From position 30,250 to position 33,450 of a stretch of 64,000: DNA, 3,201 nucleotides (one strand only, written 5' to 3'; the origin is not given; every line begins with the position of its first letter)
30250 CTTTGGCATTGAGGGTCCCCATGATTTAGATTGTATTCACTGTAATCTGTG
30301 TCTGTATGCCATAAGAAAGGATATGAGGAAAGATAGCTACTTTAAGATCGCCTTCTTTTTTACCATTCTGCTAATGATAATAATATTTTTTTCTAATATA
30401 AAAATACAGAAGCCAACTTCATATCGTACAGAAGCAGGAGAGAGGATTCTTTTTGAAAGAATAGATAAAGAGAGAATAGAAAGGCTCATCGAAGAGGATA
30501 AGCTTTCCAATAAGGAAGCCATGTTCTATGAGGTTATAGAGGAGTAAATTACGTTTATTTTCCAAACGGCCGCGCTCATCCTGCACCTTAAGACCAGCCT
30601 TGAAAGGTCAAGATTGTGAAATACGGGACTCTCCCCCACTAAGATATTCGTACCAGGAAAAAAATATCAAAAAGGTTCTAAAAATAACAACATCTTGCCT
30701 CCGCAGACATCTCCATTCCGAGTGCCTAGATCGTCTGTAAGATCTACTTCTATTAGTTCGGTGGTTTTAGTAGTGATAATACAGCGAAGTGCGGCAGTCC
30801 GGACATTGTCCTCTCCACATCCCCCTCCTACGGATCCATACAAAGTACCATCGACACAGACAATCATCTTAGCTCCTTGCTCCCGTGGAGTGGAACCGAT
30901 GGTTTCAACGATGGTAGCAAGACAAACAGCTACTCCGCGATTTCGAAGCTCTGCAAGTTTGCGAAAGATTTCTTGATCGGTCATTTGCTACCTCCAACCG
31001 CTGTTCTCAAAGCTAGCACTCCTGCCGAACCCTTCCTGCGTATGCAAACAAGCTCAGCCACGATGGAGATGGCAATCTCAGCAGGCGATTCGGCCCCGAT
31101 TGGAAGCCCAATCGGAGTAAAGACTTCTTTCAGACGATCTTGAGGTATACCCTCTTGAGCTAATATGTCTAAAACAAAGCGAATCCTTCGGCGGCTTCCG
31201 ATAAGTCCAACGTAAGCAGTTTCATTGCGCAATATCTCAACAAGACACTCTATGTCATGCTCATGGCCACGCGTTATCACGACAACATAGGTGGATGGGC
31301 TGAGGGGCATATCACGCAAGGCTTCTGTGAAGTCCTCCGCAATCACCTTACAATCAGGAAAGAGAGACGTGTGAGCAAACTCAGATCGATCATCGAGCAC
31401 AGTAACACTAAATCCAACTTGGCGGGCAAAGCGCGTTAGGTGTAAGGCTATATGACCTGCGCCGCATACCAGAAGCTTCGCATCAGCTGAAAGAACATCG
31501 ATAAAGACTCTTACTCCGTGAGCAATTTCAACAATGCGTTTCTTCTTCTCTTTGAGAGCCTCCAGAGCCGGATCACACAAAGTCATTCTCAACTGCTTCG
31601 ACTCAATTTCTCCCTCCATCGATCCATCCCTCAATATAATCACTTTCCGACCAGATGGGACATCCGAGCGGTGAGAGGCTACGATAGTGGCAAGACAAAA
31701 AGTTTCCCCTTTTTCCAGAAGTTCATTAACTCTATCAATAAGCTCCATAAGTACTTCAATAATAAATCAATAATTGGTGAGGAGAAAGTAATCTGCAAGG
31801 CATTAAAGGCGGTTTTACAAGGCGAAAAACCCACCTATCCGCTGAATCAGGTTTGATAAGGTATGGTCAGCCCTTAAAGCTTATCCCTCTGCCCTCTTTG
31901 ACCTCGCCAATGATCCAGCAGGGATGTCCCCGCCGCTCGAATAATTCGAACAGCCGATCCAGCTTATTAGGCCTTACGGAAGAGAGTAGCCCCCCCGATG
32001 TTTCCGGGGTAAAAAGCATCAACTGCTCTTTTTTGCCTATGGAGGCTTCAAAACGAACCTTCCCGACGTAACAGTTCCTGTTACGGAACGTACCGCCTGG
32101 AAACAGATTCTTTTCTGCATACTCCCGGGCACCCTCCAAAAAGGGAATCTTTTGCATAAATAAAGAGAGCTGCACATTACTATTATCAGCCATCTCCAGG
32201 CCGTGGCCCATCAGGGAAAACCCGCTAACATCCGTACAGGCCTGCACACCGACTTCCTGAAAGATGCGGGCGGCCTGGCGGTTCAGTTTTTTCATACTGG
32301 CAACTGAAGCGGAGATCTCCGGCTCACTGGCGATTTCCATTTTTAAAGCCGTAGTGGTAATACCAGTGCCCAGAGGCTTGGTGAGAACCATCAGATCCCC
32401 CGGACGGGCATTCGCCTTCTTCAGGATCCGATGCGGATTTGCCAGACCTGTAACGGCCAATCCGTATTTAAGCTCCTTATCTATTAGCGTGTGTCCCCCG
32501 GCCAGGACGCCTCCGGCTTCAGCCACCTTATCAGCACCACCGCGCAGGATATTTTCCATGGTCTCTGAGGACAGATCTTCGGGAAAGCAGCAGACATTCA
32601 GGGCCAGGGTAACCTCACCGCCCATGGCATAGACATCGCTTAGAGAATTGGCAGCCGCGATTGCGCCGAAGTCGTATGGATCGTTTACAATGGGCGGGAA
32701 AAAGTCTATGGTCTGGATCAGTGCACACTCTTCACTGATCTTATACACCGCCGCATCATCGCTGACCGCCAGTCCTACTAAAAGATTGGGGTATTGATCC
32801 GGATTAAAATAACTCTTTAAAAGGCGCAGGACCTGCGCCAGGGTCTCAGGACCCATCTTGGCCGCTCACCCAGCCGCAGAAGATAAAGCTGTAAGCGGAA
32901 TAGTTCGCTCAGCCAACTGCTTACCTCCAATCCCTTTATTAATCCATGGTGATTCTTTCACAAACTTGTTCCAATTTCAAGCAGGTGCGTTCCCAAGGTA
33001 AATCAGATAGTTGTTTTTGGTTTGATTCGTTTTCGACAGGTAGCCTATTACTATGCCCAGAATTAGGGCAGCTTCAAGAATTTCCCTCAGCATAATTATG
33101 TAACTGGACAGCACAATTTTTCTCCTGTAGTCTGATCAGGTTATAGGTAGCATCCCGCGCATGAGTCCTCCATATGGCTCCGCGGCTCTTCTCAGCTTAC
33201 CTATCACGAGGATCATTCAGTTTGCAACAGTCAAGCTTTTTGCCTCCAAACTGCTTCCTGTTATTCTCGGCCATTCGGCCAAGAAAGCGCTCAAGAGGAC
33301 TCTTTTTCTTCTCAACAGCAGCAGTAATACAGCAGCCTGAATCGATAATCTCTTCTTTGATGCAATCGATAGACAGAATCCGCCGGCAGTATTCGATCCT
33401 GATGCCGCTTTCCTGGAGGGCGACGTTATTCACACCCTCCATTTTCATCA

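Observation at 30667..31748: xdhC plus an extra XdhC_CoxI-only gene immediately downstream of Sec-selD, with no molybdenum hydroxylase in the window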

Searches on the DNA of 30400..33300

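Call 60: search_rna_families(source=window, start=30400, end=33300, threshold=evalue, max_evalue=1)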
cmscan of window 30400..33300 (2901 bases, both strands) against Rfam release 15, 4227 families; matches with E-value up to 1: 0.
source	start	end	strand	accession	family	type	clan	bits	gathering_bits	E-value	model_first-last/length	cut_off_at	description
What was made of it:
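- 31749..31866 (.): The 118-bp selD-xdhC spacer, a deletion relic. It consists of three blocks that are spread over a 727-bp spacer in the 97%-identical relative L086. On the plus strand it still encodes remnants of the C-terminus of a 2-hydroxyacid dehydrogenase (….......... / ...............*). No Rfam match (call 60).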

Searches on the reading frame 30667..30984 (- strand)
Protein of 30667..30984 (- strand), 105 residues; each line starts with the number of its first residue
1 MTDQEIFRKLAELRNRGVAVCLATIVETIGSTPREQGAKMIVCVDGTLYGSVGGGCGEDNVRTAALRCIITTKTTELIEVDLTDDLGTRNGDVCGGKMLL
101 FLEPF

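Call 3: search_protein_families(library=pfam, proteins=[window:30667-30984:-], max_evalue=0.01)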
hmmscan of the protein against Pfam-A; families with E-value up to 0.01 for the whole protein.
window:30667-30984:- (105 aa): 1 family
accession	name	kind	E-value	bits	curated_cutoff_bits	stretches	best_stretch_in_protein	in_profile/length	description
PF02625.21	XdhC_CoxI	-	2.5e-21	75.8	24.3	1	14-79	2-66/68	XdhC and CoxI family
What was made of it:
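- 30667..30984 (-): Small subunit of the split XdhC. It is domain 1 (XdhC_CoxI) and carries the two conserved cysteines: C56 in GGGCGE and C94 in VCGG. Pfam XdhC_CoxI at 75.8 bits (call 3).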

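Call 4: search_protein_families(library=ncbifam, proteins=[window:30667-30984:-], max_evalue=0.01)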
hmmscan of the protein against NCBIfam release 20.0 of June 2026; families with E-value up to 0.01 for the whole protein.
window:30667-30984:- (105 aa): 2 families
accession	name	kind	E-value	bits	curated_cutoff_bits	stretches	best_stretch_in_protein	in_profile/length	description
NF045664.1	XdhC_rel_AOR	equivalog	1.4e-22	80.4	350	1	7-103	2-98/346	XdhC family aldehyde oxidoreductase maturation factor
TIGR02964.1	xanthine_xdhC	equivalog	7.9e-13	48.5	161.6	1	22-104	2-80/246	xanthine dehydrogenase accessory protein XdhC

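Call 12: search_solved_structures(query=window:30667-30984:-, max_evalue=0.01, show_alignments=2)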
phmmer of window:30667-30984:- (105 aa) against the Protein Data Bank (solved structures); distinct sequences matched with E-value up to 0.01: 2.
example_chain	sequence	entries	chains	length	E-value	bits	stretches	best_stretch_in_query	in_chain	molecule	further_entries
2we7_A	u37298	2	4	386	1.5e-11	47.3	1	13-104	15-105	Xanthine dehydrogenase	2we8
3on5_A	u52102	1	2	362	4e-07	33.1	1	20-104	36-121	BH1974 protein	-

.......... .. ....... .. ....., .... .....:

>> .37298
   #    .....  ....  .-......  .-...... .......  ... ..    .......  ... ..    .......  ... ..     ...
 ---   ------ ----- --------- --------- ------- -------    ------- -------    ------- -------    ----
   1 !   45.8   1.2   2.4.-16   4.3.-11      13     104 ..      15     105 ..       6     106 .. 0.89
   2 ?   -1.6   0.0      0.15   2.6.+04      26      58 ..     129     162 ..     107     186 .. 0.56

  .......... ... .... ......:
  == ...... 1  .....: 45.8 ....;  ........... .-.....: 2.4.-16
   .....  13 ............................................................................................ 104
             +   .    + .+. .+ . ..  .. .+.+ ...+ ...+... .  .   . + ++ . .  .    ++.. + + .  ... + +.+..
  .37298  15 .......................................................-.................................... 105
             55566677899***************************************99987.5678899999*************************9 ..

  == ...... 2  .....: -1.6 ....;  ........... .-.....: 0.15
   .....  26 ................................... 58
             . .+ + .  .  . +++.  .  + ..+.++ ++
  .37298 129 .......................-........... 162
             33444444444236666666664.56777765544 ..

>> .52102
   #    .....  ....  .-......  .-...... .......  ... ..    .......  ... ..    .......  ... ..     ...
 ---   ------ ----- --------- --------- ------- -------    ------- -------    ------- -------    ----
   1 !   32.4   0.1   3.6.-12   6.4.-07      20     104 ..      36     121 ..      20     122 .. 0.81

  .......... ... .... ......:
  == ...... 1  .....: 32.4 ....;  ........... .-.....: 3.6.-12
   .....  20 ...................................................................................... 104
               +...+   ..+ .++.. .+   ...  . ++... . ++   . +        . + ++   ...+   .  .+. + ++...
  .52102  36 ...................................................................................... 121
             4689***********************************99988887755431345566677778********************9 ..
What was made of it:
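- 30667..30984 (-): It aligns to 2WE7 residues 15-105 and 3ON5 residues 36-121, cysteines included (call 12).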

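Call 18: list_cluster_members(proteins=[P0001, window:30667-30984:-, P0006, P0087, P0021, P0065])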
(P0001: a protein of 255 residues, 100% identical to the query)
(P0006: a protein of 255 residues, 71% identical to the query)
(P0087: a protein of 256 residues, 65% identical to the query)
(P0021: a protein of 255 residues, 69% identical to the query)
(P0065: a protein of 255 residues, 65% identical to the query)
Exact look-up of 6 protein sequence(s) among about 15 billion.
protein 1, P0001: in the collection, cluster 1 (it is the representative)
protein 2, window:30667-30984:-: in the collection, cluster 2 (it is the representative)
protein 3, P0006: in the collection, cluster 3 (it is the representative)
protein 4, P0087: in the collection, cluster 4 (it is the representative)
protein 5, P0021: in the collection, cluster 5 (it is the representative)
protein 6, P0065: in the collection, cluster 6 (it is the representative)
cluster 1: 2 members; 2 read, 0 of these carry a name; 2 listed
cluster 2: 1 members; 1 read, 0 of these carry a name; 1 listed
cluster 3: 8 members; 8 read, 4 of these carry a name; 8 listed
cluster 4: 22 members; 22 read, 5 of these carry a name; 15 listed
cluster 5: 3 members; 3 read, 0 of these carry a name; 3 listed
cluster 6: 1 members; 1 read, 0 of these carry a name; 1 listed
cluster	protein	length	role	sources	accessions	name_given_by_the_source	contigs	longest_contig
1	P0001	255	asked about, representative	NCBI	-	-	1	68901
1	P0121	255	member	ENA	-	-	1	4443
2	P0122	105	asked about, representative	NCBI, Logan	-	-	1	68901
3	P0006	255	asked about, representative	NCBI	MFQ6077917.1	MAG: XdhC/CoxI family protein [Thermodesulfobacteriota bacterium]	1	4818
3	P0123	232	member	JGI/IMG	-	xanthine dehydrogenase accessory factor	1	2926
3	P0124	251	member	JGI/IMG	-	xanthine dehydrogenase accessory factor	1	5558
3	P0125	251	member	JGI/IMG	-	xanthine dehydrogenase accessory factor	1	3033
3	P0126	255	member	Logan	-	-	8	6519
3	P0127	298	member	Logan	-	-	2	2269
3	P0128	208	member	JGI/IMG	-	-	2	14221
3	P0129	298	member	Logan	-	-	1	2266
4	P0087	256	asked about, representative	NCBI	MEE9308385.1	MAG: XdhC/CoxI family protein [Spirochaetia bacterium]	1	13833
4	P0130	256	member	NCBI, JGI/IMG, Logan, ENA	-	xanthine dehydrogenase accessory factor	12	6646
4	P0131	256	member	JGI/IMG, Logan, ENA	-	xanthine dehydrogenase accessory factor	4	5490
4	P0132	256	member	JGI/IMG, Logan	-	xanthine dehydrogenase accessory factor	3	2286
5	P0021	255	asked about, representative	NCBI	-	-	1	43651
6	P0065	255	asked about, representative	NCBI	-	-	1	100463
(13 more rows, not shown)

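Call 61: search_protein_representatives(protein=window:30667-30984:-)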
Query: 105 residues. Proteins with E-value up to 0.001 (for the whole library): 7374; up to 1e-10: 660; up to 1e-30: 1. The best 150 are listed.
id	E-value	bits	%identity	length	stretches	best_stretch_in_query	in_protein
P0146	3.2e-31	123.3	71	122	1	1-80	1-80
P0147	1.1e-29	118.4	61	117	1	1-87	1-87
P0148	9.1e-26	105.8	50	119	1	1-103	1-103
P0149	1.3e-25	105.4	67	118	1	1-73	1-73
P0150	2.3e-23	98.1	68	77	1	1-66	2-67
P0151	4.5e-23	97.2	48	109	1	1-104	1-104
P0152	8.1e-20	86.7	58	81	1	40-104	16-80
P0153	1.0e-19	86.4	47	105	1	4-105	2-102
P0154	1.1e-19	86.2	45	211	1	3-104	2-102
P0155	1.4e-19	85.9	43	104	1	4-103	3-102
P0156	1.5e-19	85.8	48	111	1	1-104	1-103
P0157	2.0e-19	85.4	45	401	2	15-103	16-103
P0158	2.2e-19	85.3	51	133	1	5-104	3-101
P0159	2.6e-19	85.1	49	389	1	5-103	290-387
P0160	3.9e-19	84.5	47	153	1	1-104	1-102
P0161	4.4e-19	84.4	45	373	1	5-103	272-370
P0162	4.4e-19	84.4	31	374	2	5-104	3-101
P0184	2.6e-17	78.7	45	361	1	6-104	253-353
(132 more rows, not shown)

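Call 65: search_protein_families(library=pfam, proteins=[L086:2078-2224:-, L086:2203-2349:-, L086:2495-2644:+, P0184, P0162, P0161], max_evalue=0.01)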
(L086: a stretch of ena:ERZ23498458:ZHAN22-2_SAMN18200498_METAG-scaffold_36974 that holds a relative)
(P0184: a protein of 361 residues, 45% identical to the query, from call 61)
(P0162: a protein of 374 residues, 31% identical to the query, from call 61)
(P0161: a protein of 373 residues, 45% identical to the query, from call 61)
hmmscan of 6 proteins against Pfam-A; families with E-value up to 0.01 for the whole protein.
L086:2078-2224:- (48 aa): 0 families

L086:2203-2349:- (48 aa): 1 family
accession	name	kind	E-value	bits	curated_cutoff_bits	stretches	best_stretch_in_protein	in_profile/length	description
PF02826.25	2-Hacid_dh_C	-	2.3e-07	30.8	25.1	1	1-28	116-143/178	D-isomer specific 2-hydroxyacid dehydrogenase, NAD binding domain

L086:2495-2644:+ (49 aa): 0 families

P0184 (361 aa): 2 families
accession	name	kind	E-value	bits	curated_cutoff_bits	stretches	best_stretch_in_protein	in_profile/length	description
PF13478.12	XdhC_C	-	9.7e-41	139.6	29.7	1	96-238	1-125/125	XdhC Rossmann domain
PF02625.21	XdhC_CoxI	-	7.9e-28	96.6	24.3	2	268-327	6-65/68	XdhC and CoxI family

P0162 (374 aa): 3 families
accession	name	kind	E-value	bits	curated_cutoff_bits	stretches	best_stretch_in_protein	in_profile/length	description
PF13478.12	XdhC_C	-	1.7e-39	135.6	29.7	1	214-356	1-125/125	XdhC Rossmann domain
PF02625.21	XdhC_CoxI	-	5e-32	110.1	24.3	2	13-77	3-67/68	XdhC and CoxI family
PF06849.18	DUF1246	-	0.0099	16.3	25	0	219-269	5-56/122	Protein of unknown function (DUF1246)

P0161 (373 aa): 2 families
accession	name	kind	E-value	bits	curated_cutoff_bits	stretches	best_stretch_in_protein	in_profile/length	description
PF13478.12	XdhC_C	-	6.3e-43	146.7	29.7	1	105-246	2-125/125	XdhC Rossmann domain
PF02625.21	XdhC_CoxI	-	2.2e-22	79.2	24.3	1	282-347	3-67/68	XdhC and CoxI family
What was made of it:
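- Pfam shows XdhC_C before XdhC_CoxI in these proteins (call 65).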
